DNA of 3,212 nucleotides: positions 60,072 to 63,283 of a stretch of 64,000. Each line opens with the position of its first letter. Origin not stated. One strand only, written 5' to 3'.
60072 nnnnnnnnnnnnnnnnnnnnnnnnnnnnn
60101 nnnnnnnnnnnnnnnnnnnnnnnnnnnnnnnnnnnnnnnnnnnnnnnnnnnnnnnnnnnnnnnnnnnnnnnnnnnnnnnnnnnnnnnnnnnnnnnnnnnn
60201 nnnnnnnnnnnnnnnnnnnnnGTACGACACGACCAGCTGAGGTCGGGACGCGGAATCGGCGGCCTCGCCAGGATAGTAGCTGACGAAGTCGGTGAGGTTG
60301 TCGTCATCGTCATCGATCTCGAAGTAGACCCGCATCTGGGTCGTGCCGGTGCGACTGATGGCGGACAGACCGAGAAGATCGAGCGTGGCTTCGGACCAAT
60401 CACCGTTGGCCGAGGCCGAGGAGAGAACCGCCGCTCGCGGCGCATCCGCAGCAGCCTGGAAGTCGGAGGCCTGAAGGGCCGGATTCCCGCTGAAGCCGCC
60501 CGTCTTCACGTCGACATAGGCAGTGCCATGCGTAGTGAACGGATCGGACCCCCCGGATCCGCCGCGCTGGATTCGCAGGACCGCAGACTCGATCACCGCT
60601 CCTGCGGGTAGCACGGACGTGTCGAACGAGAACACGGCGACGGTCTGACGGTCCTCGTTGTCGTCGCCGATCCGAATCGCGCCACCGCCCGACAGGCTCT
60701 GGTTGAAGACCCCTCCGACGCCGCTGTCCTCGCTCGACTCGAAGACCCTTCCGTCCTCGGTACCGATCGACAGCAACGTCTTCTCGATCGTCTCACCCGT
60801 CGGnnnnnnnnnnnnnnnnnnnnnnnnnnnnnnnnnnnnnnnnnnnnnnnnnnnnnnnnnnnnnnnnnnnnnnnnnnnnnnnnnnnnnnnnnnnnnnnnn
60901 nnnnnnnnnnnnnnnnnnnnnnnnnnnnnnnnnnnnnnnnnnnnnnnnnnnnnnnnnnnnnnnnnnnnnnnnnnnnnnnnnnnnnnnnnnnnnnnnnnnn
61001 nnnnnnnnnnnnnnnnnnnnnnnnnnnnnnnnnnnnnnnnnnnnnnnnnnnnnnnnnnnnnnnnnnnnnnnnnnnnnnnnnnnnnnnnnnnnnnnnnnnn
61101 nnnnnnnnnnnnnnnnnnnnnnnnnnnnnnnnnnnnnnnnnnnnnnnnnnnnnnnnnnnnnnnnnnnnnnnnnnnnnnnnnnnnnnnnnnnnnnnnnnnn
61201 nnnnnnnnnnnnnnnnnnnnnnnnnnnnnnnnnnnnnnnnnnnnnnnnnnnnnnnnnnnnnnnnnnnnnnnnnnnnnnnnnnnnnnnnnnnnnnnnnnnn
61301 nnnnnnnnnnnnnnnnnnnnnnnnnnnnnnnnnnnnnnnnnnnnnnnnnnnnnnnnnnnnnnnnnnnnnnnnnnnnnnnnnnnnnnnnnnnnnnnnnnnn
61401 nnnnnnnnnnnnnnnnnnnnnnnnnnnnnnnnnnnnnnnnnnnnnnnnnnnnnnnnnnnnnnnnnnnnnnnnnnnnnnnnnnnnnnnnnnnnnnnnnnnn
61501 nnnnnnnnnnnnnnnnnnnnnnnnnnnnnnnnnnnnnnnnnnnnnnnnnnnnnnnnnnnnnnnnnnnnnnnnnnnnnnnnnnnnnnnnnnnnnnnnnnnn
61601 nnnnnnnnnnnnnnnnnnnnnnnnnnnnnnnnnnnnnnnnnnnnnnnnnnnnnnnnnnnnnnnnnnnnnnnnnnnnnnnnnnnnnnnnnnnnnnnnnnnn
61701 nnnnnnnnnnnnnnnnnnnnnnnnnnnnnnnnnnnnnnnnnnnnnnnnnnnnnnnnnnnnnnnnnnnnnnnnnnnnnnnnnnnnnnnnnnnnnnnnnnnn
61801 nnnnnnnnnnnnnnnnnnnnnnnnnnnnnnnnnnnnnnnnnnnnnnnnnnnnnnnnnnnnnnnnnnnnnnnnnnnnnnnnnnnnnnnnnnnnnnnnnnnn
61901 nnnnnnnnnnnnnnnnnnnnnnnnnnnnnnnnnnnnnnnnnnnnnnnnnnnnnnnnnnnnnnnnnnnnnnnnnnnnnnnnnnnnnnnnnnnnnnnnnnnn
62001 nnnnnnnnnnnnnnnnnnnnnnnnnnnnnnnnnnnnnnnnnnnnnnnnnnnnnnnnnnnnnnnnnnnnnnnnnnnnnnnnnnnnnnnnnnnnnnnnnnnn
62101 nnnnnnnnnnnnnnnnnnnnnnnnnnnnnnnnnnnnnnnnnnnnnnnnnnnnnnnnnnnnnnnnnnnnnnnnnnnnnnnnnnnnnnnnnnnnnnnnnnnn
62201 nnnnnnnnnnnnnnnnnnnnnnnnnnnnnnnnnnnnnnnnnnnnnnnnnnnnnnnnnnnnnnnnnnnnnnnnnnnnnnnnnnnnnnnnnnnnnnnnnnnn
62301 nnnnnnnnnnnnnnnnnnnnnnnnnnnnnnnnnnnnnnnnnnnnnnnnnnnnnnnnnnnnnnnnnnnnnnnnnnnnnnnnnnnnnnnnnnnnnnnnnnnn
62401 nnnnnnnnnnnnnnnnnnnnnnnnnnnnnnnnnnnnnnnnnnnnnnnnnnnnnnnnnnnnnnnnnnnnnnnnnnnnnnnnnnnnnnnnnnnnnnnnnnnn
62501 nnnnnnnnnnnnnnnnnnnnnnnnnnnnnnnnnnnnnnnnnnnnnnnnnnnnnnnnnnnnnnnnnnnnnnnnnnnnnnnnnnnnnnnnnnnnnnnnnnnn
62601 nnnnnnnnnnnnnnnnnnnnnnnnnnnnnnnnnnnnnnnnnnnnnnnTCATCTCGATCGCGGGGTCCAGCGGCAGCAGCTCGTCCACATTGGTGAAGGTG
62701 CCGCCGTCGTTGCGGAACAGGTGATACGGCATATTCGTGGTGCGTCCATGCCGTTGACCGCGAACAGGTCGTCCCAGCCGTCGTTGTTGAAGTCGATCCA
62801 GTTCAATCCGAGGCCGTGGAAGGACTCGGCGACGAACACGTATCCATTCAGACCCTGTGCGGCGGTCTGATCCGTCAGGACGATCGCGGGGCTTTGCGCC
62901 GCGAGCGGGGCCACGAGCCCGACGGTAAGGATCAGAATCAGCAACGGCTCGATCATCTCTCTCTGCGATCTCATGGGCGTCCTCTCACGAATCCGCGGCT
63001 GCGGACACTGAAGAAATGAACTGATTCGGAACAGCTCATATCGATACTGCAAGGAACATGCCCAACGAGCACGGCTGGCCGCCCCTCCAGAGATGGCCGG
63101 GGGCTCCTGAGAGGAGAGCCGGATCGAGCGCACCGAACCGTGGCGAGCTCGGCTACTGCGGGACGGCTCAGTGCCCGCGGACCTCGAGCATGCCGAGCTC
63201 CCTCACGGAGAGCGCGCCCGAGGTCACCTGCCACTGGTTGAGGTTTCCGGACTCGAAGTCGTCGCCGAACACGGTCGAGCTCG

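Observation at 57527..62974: Giant secreted CRTAC1-like / PAP2 vanadium-haloperoxidase-like gene(s) with a recurring ~170-aa beta-sandwich domain and dense frameshifts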

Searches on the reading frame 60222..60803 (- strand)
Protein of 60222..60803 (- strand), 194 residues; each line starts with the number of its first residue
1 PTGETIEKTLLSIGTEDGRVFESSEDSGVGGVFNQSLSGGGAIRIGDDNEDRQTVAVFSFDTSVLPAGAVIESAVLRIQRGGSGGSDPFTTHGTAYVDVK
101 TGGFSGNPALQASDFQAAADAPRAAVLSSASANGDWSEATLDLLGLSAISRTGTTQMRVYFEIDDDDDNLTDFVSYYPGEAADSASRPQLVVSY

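Call 16: search_protein_families(library=pfam, proteins=[window:60222-60803:-], max_evalue=10)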
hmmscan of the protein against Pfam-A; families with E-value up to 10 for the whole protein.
window:60222-60803:- (194 aa): 1 family
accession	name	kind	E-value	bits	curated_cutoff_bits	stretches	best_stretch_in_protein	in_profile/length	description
PF02730.20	AFOR_N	-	0.022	14.9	29.8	1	100-170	57-126/199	Aldehyde ferredoxin oxidoreductase, N-terminal domain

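Call 18: search_protein_families(library=ncbifam, proteins=[window:60222-60803:-], max_evalue=10)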
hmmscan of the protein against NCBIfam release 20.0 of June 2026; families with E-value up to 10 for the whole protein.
window:60222-60803:- (194 aa): 1 family
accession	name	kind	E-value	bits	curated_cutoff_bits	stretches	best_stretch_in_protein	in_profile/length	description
NF033679.1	DNRLRE_dom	domain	4.9e-07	30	34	1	41-192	18-163/164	DNRLRE domain-containing protein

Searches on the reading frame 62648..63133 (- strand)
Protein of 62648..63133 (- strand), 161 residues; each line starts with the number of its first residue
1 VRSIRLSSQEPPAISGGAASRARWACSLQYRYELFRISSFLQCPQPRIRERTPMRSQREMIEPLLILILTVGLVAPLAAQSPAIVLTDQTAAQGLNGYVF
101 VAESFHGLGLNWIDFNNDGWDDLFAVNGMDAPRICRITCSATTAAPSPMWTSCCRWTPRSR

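Call 3: search_protein_families(library=pfam, proteins=[window:62648-63133:-], max_evalue=0.01)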
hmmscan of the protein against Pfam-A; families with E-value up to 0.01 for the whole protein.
window:62648-63133:- (161 aa): 1 family
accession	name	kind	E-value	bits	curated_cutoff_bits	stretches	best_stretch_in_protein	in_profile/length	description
PF13517.12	FG-GAP_3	-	0.0063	17.5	26.9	1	114-126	1-13/61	FG-GAP-like repeat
